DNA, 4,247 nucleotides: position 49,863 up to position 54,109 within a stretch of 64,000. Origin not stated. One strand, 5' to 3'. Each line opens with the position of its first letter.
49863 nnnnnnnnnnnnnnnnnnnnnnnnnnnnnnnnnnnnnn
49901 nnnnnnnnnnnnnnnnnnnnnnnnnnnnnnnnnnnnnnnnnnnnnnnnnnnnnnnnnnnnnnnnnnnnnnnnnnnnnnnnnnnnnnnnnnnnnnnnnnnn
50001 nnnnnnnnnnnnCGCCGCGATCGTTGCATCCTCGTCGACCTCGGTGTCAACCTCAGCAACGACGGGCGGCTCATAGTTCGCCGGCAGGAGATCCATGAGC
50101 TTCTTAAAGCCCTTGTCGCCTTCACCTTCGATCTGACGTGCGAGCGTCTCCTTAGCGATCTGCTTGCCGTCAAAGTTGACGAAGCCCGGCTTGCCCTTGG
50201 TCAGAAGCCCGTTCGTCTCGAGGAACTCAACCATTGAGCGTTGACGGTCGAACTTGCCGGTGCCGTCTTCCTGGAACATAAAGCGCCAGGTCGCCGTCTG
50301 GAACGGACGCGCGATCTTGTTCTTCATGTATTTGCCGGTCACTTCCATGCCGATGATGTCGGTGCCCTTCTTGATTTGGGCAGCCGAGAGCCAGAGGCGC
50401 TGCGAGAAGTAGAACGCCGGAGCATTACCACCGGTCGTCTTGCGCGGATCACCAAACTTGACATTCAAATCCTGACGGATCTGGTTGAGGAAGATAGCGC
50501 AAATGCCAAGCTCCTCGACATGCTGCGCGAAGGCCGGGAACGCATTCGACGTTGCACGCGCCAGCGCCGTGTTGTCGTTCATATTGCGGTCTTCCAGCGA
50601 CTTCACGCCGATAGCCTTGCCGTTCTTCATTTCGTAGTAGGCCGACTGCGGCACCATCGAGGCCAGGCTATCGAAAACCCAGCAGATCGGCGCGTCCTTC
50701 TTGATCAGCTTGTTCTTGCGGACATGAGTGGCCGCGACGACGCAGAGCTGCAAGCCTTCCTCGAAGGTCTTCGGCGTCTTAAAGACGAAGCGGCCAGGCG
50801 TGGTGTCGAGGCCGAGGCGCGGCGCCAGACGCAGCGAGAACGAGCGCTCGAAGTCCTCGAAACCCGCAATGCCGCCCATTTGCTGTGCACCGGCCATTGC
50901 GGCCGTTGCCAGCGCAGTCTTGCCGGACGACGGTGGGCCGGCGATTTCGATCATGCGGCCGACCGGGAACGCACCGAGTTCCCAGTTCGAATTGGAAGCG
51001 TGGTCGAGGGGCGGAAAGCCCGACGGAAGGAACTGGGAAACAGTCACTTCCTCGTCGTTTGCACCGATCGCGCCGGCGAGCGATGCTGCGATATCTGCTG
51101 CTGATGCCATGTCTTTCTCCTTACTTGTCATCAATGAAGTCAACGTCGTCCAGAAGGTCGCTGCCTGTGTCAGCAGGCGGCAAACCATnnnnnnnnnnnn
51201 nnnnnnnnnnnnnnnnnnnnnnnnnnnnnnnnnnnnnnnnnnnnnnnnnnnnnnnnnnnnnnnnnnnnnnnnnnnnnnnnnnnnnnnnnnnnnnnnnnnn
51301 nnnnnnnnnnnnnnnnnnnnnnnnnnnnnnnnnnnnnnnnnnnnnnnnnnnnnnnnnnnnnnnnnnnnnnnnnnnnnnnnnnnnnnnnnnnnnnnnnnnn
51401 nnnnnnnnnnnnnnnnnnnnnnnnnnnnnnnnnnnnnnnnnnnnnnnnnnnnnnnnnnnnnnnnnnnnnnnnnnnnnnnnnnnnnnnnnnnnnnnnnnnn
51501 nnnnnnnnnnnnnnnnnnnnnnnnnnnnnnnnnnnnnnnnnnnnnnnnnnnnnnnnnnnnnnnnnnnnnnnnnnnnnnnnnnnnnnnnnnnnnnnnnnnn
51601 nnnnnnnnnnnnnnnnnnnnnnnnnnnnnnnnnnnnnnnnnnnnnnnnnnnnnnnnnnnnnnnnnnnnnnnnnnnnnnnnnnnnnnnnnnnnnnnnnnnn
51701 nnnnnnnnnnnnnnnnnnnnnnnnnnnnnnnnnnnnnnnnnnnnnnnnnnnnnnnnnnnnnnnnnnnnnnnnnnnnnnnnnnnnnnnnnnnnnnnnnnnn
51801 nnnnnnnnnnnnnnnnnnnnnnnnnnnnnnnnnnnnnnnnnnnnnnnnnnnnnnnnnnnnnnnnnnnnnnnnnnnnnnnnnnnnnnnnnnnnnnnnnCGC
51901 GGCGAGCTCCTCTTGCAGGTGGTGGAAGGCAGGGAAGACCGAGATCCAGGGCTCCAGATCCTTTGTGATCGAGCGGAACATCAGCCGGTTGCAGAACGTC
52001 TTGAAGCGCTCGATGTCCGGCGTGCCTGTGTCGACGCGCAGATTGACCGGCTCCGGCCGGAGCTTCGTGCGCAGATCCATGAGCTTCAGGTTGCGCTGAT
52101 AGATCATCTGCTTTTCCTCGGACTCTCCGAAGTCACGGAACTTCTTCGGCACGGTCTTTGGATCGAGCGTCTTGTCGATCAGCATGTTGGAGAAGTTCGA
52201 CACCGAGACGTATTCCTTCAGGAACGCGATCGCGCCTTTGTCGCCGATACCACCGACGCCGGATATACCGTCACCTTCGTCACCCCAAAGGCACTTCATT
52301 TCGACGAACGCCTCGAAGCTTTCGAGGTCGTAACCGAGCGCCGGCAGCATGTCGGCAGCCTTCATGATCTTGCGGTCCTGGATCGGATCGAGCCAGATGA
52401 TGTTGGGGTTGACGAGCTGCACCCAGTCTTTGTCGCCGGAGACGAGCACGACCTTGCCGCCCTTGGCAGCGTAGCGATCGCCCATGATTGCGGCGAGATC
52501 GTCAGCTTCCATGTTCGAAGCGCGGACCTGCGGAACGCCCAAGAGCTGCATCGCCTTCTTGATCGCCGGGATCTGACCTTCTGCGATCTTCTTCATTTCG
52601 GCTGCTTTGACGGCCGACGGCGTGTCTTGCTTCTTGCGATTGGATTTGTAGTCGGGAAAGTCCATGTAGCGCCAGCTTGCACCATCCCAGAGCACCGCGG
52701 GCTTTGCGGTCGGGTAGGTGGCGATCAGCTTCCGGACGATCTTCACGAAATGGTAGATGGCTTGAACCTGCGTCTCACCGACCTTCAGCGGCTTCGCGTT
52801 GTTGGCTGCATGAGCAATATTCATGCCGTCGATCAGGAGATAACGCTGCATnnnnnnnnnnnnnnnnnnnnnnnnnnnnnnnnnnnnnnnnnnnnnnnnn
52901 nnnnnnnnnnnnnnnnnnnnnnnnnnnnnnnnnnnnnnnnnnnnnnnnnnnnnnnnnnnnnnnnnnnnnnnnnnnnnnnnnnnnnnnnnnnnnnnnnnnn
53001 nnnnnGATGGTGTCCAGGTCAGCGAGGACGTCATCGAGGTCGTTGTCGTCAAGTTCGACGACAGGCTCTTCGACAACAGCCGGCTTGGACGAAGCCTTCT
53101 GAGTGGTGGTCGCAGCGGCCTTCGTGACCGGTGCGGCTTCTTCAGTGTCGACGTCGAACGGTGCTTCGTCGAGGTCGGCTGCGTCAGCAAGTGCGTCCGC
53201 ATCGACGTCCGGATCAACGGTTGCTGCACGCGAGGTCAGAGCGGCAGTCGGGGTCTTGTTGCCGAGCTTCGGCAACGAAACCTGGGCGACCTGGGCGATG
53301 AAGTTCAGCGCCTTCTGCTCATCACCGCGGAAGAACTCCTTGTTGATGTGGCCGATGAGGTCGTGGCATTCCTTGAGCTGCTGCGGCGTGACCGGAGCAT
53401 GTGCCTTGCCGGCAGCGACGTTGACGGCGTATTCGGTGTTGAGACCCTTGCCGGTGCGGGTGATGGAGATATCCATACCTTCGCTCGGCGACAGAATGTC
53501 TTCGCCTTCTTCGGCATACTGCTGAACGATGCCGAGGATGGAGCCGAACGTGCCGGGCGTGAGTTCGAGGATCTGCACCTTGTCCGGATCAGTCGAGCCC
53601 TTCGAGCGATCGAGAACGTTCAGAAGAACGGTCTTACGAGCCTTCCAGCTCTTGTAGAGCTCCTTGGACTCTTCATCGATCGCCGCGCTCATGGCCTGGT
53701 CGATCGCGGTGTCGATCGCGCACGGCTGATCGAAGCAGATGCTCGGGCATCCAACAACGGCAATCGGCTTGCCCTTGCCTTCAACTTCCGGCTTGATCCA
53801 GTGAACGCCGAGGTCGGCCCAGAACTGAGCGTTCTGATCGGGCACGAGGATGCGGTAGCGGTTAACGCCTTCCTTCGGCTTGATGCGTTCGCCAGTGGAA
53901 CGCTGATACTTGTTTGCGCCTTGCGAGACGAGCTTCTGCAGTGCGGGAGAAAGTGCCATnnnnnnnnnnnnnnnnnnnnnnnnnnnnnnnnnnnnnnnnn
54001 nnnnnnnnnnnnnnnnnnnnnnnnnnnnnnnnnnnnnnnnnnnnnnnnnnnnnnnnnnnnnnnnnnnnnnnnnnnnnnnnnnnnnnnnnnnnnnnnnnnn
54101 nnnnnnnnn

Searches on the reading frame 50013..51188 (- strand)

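Call 29: search_protein_families(library=phrogs, proteins=[window:50013-51188:-], max_evalue=0.00001)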
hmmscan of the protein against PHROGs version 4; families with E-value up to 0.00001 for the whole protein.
window:50013-51188:- (392 aa): 3 families
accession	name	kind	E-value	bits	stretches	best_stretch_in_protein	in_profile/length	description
phrog_97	-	other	4.3e-69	235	2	22-273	15-257/506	UvsX-like recombinase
phrog_9666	-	unknown function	4.7e-69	234.4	2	90-350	486-746/779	-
phrog_8337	-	DNA, RNA and nucleotide metabolism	1.7e-08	35.2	1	48-278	44-252/273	DNA repair protein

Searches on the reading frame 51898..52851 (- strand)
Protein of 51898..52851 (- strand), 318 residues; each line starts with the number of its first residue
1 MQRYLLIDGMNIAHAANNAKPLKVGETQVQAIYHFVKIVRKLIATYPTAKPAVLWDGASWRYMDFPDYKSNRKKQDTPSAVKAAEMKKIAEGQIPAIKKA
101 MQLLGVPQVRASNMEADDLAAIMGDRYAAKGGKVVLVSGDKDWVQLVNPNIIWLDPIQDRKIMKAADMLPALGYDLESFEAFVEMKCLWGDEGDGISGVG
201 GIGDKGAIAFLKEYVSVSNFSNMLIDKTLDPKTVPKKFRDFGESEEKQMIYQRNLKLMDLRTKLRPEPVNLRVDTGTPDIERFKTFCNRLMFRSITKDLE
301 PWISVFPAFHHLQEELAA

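Call 61: search_protein_families(library=pfam, proteins=[window:51898-52851:-], max_evalue=0.001)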
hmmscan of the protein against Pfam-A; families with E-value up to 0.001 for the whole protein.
window:51898-52851:- (318 aa): 2 families
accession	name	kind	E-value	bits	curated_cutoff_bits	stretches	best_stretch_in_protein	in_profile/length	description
PF02739.22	5_3_exonuc_N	-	1e-27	97.3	34.3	1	4-168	2-159/164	5'-3' exonuclease, N-terminal resolvase-like domain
PF01367.25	5_3_exonuc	-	3.4e-10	40.7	40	1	180-264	4-82/97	5'-3' exonuclease, C-terminal SAM fold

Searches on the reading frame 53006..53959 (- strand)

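Call 61: search_protein_families(library=pfam, proteins=[window:53006-53959:-], max_evalue=0.001)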
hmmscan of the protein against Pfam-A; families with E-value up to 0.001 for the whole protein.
window:53006-53959:- (318 aa): 1 family
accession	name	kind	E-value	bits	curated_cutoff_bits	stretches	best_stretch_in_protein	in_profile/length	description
PF08804.16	gp32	-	1.4e-11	45.3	26.8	1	51-214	31-198/208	gp32 DNA binding protein like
